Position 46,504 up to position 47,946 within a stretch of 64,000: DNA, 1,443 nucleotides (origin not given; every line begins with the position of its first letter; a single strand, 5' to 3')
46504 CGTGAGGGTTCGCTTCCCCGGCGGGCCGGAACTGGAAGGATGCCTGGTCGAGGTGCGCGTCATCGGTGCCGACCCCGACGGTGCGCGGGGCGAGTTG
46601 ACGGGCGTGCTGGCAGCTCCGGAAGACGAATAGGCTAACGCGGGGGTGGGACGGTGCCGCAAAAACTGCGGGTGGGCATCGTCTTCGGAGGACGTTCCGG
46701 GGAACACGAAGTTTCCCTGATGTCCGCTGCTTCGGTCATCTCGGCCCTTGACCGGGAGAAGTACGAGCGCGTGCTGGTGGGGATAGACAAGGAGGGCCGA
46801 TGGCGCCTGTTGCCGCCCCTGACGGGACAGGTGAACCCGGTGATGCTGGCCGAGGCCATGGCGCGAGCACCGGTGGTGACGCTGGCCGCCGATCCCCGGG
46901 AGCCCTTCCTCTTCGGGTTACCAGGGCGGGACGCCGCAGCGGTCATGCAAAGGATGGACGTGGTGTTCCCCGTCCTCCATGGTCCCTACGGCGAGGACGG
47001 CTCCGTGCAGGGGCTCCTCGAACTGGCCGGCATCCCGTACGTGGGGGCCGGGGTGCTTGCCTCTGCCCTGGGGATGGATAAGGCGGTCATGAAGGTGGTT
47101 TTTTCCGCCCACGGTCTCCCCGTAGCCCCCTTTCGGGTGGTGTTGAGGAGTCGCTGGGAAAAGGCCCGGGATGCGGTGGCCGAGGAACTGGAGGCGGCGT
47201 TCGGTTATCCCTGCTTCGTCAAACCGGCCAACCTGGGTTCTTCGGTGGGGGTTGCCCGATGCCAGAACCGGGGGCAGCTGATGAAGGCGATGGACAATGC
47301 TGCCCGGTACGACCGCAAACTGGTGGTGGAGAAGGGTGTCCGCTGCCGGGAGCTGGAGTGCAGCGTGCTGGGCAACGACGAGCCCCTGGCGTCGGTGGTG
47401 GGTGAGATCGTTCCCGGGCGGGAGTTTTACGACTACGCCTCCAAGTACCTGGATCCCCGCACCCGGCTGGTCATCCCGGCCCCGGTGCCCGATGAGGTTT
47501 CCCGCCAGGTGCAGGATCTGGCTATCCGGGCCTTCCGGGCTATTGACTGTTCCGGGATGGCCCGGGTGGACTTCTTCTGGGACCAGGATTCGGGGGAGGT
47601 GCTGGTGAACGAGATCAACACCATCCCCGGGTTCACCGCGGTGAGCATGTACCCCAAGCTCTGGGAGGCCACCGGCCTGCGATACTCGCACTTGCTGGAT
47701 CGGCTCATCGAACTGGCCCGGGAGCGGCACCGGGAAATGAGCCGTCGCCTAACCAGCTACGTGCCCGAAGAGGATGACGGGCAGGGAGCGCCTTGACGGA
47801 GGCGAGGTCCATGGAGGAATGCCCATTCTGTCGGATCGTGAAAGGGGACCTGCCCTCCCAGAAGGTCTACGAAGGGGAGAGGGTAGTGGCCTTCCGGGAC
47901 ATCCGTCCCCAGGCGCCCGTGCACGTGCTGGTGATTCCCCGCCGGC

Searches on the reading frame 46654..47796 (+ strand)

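Call 25: search_protein_families(library=pfam, proteins=[window:46654-47796:+], max_evalue=0.000001)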
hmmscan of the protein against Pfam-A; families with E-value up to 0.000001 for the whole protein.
window:46654-47796:+ (380 aa): 4 families
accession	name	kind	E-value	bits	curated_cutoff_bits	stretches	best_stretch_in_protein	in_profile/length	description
PF07478.18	Dala_Dala_lig_C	-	6e-77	258.2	24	1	150-353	2-204/204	D-ala D-ala ligase C-terminus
PF01820.27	Dala_Dala_lig_N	-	2e-35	122.4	34.6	1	6-132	1-121/121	D-ala D-ala ligase N-terminus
PF02222.28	ATP-grasp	-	7.4e-12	45.7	27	1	150-322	3-160/179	ATP-grasp domain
PF02786.22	CPSase_L_D2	-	3.8e-07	30.3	19.8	1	152-323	11-178/211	Carbamoyl-phosphate synthase L chain, ATP binding domain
